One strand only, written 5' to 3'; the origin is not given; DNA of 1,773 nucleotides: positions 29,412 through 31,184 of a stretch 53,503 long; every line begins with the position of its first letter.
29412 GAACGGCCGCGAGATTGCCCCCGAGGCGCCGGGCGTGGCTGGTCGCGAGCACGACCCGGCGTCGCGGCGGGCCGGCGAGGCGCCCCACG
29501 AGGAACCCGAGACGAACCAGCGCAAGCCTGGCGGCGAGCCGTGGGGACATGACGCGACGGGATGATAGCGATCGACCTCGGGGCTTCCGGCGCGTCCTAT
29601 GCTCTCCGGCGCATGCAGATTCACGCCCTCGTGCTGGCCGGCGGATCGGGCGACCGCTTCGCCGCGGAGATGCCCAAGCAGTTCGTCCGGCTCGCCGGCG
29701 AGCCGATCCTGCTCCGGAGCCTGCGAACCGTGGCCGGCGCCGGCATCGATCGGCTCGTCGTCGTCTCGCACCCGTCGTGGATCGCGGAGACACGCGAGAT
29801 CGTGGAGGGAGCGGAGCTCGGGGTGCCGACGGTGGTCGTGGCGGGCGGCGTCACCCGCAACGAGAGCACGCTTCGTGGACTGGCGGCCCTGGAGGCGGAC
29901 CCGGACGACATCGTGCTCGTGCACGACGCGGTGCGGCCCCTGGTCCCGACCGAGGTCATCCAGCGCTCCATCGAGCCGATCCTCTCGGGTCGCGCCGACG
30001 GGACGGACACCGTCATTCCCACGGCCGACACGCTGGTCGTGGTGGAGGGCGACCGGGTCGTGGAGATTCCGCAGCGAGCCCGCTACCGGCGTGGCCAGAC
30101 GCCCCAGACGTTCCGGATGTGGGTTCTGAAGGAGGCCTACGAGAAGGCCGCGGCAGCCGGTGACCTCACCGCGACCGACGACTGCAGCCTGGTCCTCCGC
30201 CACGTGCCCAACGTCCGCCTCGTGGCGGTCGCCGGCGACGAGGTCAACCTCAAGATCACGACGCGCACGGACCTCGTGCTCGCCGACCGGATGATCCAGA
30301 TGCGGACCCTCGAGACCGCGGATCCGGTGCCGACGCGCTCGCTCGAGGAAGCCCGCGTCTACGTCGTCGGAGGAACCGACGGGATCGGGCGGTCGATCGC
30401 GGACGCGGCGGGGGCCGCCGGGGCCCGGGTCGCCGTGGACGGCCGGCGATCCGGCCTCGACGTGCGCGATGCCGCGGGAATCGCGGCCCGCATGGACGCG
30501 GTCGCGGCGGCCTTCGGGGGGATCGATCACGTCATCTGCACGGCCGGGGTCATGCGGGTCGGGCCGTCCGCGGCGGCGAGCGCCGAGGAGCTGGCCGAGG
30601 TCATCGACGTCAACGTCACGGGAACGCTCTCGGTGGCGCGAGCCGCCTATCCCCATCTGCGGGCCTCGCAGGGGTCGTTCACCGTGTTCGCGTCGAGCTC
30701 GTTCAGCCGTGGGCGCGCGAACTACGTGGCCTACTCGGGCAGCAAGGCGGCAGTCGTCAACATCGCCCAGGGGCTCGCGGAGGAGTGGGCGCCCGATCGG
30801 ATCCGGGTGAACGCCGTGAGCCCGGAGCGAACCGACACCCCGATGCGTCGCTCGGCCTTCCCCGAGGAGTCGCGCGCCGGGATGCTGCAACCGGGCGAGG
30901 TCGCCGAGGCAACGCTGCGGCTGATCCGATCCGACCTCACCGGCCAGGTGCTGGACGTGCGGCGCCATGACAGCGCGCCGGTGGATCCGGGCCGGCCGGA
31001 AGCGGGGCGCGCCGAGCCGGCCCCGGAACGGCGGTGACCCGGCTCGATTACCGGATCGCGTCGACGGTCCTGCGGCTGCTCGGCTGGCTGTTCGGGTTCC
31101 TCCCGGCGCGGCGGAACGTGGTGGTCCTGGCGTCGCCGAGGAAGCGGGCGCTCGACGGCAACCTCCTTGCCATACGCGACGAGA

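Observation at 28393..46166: Non-textbook ribitol-phosphate glycopolymer (teichoic-acid or capsule-like) synthesis and export island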

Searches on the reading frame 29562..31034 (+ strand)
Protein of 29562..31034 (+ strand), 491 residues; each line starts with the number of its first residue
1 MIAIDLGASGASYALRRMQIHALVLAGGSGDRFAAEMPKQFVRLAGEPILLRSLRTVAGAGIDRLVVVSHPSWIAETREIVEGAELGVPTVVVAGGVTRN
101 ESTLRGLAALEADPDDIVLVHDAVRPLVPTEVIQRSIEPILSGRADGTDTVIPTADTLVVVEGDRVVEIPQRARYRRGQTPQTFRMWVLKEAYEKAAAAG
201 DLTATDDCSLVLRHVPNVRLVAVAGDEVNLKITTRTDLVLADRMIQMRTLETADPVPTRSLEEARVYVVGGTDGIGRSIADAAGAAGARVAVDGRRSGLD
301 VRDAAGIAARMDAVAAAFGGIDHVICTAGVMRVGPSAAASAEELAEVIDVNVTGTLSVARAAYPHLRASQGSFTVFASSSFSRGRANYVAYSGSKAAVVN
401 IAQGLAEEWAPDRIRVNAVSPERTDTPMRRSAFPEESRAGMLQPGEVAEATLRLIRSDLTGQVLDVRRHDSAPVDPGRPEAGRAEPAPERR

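Call 5: search_protein_families(library=pfam, proteins=[window:29562-31034:+], max_evalue=0.01)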
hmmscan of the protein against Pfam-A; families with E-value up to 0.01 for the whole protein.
window:29562-31034:+ (491 aa): 8 families
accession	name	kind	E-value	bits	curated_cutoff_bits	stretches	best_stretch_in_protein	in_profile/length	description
PF01128.25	IspD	-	8.2e-45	153.7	27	1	20-245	1-219/221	2-C-methyl-D-erythritol 4-phosphate cytidylyltransferase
PF00106.31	adh_short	-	1e-31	110.4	26.6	1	266-435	3-193/195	short chain dehydrogenase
PF13561.12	adh_short_C2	-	2.7e-29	102.9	27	1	297-432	48-184/236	Enoyl-(Acyl carrier protein) reductase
PF12804.13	NTP_transf_3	-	2.8e-11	44.3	27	1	22-155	1-123/160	MobA-like NTP transferase domain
PF08659.16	KR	-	9e-06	26.1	22.6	1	299-397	60-155/180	KR domain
PF00483.29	NTP_transferase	-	0.0011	19.1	21.2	1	22-87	2-72/245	Nucleotidyl transferase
PF23441.1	SDR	-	0.0021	18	27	0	320-432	90-202/258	SDR-like rossmann domain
PF01370.27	Epimerase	-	0.0059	16.5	20.9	1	266-380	1-116/240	NAD dependent epimerase/dehydratase family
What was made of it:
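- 29613..31037 (+): Bcs1-type bifunctional CDP-ribitol synthase: N-terminal cytidylyltransferase plus C-terminal SDR reductase. IspD E 8e-45 and adh_short E 1e-31 (call 5).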

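Call 9: search_protein_families(library=ncbifam, proteins=[window:29562-31034:+], max_evalue=0.01)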
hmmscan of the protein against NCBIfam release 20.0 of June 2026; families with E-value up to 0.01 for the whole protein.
window:29562-31034:+ (491 aa): 219 families (the best 25 are shown)
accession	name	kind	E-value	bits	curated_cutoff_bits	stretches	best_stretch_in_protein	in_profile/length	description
TIGR00453.1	ispD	equivalog_domain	2.2e-49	167.9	181.3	1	22-244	2-218/219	2-C-methyl-D-erythritol 4-phosphate cytidylyltransferase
NF001183.0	PRK00155.1-3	subfamily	4.4e-46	157.1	166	1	20-248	2-234/237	D-ribitol-5-phosphate cytidylyltransferase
NF001186.0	PRK00155.2-3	equivalog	4.5e-42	144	253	1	18-246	3-223/224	2-C-methyl-D-erythritol 4-phosphate cytidylyltransferase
NF006899.0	PRK09382.1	equivalog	7.6e-39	133.9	417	1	17-248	4-223/387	bifunctional 2-C-methyl-D-erythritol 4-phosphate cytidylyltransferase/2-C-methyl-D-erythritol 2,4-cyclodiphosphate synthase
NF009924.0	PRK13385.1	subfamily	2.4e-37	128.8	342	1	20-247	3-225/230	2-C-methyl-D-erythritol 4-phosphate cytidylyltransferase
TIGR03971.1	SDR_subfam_1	subfamily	1.1e-29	103.6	300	1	299-432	71-206/271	mycofactocin-coupled SDR family oxidoreductase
NF009466.0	PRK12826.1-2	subfamily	4.3e-29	101.7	222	1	299-444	60-215/248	3-oxoacyl-ACP reductase FabG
NF006074.0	PRK08220.1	equivalog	1e-28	100.6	312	1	260-437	5-193/251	2,3-dihydro-2,3-dihydroxybenzoate dehydrogenase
NF005893.0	PRK07856.1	equivalog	2.4e-28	99.1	255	1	261-433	7-191/255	SDR family oxidoreductase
NF006509.0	PRK08945.1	equivalog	2e-27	96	269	1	311-465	84-243/248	YciK family oxidoreductase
NF006123.0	PRK08267.1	equivalog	3.1e-27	95.5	261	1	267-469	27-222/261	SDR family oxidoreductase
NF005559.1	PRK07231.1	subfamily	5e-27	95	215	1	300-434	60-196/249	glucose 1-dehydrogenase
NF052558.1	MBtsdlDhBudC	equivalog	2e-25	89.8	270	1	299-433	57-191/250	meso-2,3-butanediol dehydrogenase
TIGR04316.1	dhbA_paeA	equivalog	3.7e-25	88.9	300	1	299-438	54-194/250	2,3-dihydro-2,3-dihydroxybenzoate dehydrogenase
NF005309.0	PRK06841.1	subfamily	2.2e-24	86.4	286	1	261-435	13-205/255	GolD/DthD family dehydrogenase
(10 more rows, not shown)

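Call 13: find_encoding_contigs(protein=window:29613-31034:+, flank=10000, max_places=6)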
Protein window:29613-31034:+ (474 aa): no gene with exactly this product is on record in the collection.
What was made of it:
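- Tried and rejected: An exact-sequence look-up of the window's synthase (starting at 29613) found nothing (call 13).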

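Call 14: search_solved_structures(query=window:29613-31034:+, max_evalue=0.00001, show_alignments=1)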
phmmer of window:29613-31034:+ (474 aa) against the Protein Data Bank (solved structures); distinct sequences matched with E-value up to 0.00001: 414 (the best 60 are shown).
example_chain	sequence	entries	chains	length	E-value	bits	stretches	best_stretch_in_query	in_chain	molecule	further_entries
4jis_A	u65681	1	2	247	1.2e-32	116.9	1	3-232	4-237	ribitol-5-phosphate cytidylyltransferase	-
2vsh_A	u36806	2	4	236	3.6e-32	115.3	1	3-229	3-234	2-C-METHYL-D-ERYTHRITOL 4-PHOSPHATE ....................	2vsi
3f1c_A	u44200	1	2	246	1.4e-30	110.1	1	3-232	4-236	Putative 2-C-methyl-D-erythritol 4-phosphate cytidylyltransferase 2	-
2xwl_A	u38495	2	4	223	7.3e-30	107.7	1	5-228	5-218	2-C-METHYL-D-ERYTHRITOL 4-PHOSPHATE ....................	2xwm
6xhp_A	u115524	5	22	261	4.1e-28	102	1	4-230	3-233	Ribitol-5-phosphate cytidylyltransferase 1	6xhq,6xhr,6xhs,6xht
2xwn_A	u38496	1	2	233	6.4e-26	94.8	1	3-228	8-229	2-C-METHYL-D-ERYTHRITOL 4-PHOSPHATE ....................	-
3okr_A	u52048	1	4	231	1.3e-25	93.8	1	3-228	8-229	2-C-methyl-D-erythritol 4-phosphate cytidylyltransferase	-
3q7u_A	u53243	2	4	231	1.3e-25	93.8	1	3-228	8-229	2-C-methyl-D-erythritol 4-phosphate cytidyltransferase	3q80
2et6_A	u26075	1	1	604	1.5e-25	93.6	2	235-436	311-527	(3R)-hydroxyacyl-CoA dehydrogenase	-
7kmw_A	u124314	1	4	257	2e-24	89.9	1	4-228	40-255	2-C-methyl-D-erythritol 4-phosphate cytidylyltransferase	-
5mrn_A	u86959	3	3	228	4.2e-23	85.5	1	3-228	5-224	2-C-methyl-D-erythritol 4-phosphate cytidylyltransferase, chloroplastic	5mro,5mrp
2yc3_A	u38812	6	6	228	5.8e-23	85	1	3-228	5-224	2-C-METHYL-D-ERYTHRITOL 4-PHOSPHATE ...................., CHLOROPLASTIC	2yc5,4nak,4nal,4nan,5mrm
2ycm_A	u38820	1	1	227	5.9e-23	85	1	3-228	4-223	2-C-METHYL-D-ERYTHRITOL 4-PHOSPHATE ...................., CHLOROPLASTIC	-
1w77_A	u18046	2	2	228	8.2e-23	84.5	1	3-228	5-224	2C-METHYL-D-ERYTHRITOL 4-PHOSPHATE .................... | 2-C-methyl-D-erythritol 4-phosphate cytidylyltransferase, chloroplastic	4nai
5ddt_A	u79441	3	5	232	1.3e-22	83.9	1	5-229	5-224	2-C-methyl-D-erythritol 4-phosphate cytidylyltransferase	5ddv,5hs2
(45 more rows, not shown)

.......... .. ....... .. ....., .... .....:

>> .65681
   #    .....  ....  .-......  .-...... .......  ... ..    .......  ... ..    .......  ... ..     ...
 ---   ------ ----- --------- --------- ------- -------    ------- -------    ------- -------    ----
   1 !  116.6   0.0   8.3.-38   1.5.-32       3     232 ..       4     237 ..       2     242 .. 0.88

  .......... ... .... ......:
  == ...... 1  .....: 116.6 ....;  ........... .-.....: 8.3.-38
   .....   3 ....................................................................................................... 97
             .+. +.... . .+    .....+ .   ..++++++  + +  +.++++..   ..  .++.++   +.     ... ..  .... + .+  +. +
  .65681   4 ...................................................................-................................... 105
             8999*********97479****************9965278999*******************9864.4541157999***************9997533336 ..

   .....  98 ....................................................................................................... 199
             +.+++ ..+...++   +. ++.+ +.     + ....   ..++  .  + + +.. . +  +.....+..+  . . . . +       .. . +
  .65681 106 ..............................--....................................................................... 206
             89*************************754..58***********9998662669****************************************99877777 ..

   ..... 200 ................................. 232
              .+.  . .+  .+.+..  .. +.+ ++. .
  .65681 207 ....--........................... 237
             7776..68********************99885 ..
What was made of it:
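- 29613..31037 (+): The top three PDB hits are TarI-type enzymes 4jis, 2vsh and 3f1c (call 14).
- On Poly(RboP) wall teichoic acid pathway: TarI-type enzymes are the best PDB hits (call 14).
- TarI-type enzymes are the best solved relatives of the cytidylyltransferase half (call 14). The M. smegmatis IspD 2xwl scores 107.7 bits, close to the TarI-type hits (call 14). The top three PDB hits are ribitol-5-phosphate cytidylyltransferases, even though they come from a distant phylum (call 14).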

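Call 48: find_homologous_proteins(query=window:29613-31034:+, max_evalue=1e-10)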
Query window:29613-31034:+ (474 aa): 1124 proteins with E <= 1e-10 among 8000 candidates; the best 120 are listed.
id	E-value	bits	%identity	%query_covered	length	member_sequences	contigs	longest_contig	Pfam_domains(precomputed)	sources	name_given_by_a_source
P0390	2.8e-297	1004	100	100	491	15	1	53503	PF08659.17,PF01128.26,PF13561.13,PF00106.32,PF12804.14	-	-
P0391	1.9e-296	1001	100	100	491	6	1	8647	PF08659.17,PF01128.26,PF13561.13,PF00106.32,PF12804.14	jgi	jgi:2-C-methyl-D-erythritol 4-phosphate cytidylyltransferase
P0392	2.1e-270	915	92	99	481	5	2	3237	PF08659.17,PF01128.26,PF13561.13,PF00106.32,PF12804.14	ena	-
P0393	1.3e-253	860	85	100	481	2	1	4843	PF08659.17,PF01128.26,PF13561.13,PF23441.1,PF00106.32,PF12804.14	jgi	jgi:ribitol-5-phosphate 2-dehydrogenase (NADP+) / D-ribitol-5-phosphate cytidylyltransferase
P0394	1.4e-246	837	84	100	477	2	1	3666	PF08659.17,PF01128.26,PF13561.13,PF00106.32,PF12804.14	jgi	jgi:2-C-methyl-D-erythritol 4-phosphate cytidylyltransferase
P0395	8.5e-245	831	87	96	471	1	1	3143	PF08659.17,PF01128.26,PF13561.13,PF00106.32,PF12804.14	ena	-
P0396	3.9e-244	829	83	100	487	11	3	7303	PF08659.17,PF01128.26,PF13561.13,PF00106.32,PF12804.14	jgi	jgi:ribitol-5-phosphate 2-dehydrogenase (NADP+) / D-ribitol-5-phosphate cytidylyltransferase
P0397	1.2e-239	814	82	100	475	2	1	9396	PF08659.17,PF01128.26,PF13561.13,PF00106.32,PF12804.14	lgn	-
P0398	3.8e-235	799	83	96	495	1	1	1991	PF08659.17,PF01128.26,PF13561.13,PF00106.32,PF12804.14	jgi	jgi:ribitol-5-phosphate 2-dehydrogenase (NADP+) / D-ribitol-5-phosphate cytidylyltransferase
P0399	1.6e-233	794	83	96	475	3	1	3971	PF08659.17,PF01128.26,PF13561.13,PF00106.32,PF12804.14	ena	-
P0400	3.6e-222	756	78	100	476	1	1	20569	PF08659.17,PF01128.26,PF13561.13,PF00106.32,PF12804.14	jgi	jgi:ribitol-5-phosphate 2-dehydrogenase (NADP+) / D-ribitol-5-phosphate cytidylyltransferase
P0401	1.2e-221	755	78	95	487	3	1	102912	PF08659.17,PF01128.26,PF13561.13,PF00106.32,PF12804.14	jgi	jgi:ribitol-5-phosphate 2-dehydrogenase (NADP+) / D-ribitol-5-phosphate cytidylyltransferase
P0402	2.2e-221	754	79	96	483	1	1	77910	PF08659.17,PF01128.26,PF13561.13,PF00106.32,PF12804.14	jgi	jgi:ribitol-5-phosphate 2-dehydrogenase (NADP+) / D-ribitol-5-phosphate cytidylyltransferase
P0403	8.9e-221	752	78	100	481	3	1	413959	PF08659.17,PF01128.26,PF13561.13,PF23441.1,PF00106.32,PF12804.14,PF01370.28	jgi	jgi:2-C-methyl-D-erythritol 4-phosphate cytidylyltransferase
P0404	9.5e-221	752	79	96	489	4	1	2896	PF08659.17,PF01128.26,PF13561.13,PF00106.32,PF12804.14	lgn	-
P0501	2.0e-204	698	73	96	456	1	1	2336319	PF08659.17,PF01128.26,PF13561.13,PF00106.32,PF12804.14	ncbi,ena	-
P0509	1.2e-203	695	71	97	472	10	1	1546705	PF08659.17,PF01128.26,PF13561.13,PF00106.32,PF12804.14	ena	-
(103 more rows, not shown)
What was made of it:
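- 29613..31037 (+): At least 71% identity in the 120 clusters listed (call 48).
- JGI annotation names its homologues ribitol-5-phosphate dehydrogenase/cytidylyltransferase (call 48).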

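Call 49: find_encoding_contigs(protein=P0501, flank=10000, max_places=1)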
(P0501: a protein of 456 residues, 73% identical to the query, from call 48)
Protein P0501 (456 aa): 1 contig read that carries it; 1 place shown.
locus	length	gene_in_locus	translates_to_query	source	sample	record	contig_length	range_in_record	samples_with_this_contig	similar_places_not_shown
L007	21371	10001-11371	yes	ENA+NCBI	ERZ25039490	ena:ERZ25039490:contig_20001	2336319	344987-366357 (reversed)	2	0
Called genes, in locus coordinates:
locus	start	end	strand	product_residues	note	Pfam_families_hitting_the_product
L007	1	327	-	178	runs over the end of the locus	-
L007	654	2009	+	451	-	PF03816:LytR_cpsA_psr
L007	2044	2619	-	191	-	PF18306:LDcluster4, PF03641:Lysine_decarbox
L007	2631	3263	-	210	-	PF01725:Ham1p_like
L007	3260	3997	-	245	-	PF01138:RNase_PH, PF03725:RNase_PH_C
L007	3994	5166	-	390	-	PF03819:MazG, PF01503:PRA-PH (weak), PF03819:MazG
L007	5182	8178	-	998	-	PF04464:Glyphos_transf, PF13145:Rotamase_2 (faint), PF13623:SurA_N_2 (faint), PF13616:Rotamase_3, PF00639:Rotamase, PF13616:Rotamase_3, PF00639:Rotamase, PF13616:Rotamase_3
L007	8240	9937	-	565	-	PF04464:Glyphos_transf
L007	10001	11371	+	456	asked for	PF01128:IspD, PF12804:NTP_transf_3, PF08659:KR (weak), PF13561:adh_short_C2, PF00106:adh_short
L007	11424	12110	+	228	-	PF01128:IspD, PF12804:NTP_transf_3, PF02348:CTP_transf_3 (faint)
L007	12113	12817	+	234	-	PF00106:adh_short, PF08659:KR, PF13561:adh_short_C2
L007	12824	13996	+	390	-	PF04464:Glyphos_transf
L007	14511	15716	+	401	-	PF00005:ABC_tran, PF13304:AAA_21 (faint)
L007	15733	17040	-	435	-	-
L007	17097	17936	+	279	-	PF11258:DUF3048, PF17479:DUF3048_C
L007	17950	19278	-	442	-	PF13439:Glyco_transf_4 (weak), PF20706:GT4-conflict (weak), PF00534:Glycos_transf_1, PF13692:Glyco_trans_1_4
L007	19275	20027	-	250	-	PF00535:Glycos_transf_2, PF13641:Glyco_tranf_2_3 (weak)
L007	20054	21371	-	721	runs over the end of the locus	PF00704:Glyco_hydro_18, PF13860:FlgD_ig (weak)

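Call 50: find_encoding_contigs(protein=P0509, flank=10000, max_places=1)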
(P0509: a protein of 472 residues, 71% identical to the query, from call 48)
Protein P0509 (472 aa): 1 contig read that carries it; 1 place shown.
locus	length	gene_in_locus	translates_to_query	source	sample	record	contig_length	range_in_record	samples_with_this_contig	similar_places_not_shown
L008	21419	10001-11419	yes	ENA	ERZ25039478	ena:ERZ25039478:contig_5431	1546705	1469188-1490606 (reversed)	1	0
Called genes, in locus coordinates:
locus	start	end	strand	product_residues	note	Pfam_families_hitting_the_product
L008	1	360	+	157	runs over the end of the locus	-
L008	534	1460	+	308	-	-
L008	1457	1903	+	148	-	PF03816:LytR_cpsA_psr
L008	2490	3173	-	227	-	PF01725:Ham1p_like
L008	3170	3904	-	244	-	PF01138:RNase_PH, PF03725:RNase_PH_C (weak)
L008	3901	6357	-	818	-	PF00639:Rotamase, PF13145:Rotamase_2 (weak), PF13616:Rotamase_3, PF00639:Rotamase, PF13616:Rotamase_3, PF03819:MazG, PF01503:PRA-PH (weak), PF03819:MazG (weak)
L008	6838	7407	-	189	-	PF04464:Glyphos_transf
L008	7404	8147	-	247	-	PF04464:Glyphos_transf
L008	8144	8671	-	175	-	PF04464:Glyphos_transf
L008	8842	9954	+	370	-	-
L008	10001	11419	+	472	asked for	PF01128:IspD, PF12804:NTP_transf_3, PF08659:KR (weak), PF00106:adh_short, PF13561:adh_short_C2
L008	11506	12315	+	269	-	PF04464:Glyphos_transf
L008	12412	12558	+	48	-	-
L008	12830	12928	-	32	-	-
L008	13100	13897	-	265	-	-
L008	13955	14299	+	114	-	-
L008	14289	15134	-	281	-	PF25084:LbH_EIF2B (weak), PF25087:GMPPB_C, PF14602:Hexapep_2 (faint), PF00132:Hexapep (weak)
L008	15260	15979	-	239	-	-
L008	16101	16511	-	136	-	-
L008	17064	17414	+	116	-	PF17479:DUF3048_C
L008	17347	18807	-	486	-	PF13439:Glyco_transf_4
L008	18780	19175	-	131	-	-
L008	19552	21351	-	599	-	PF00704:Glyco_hydro_18 (weak)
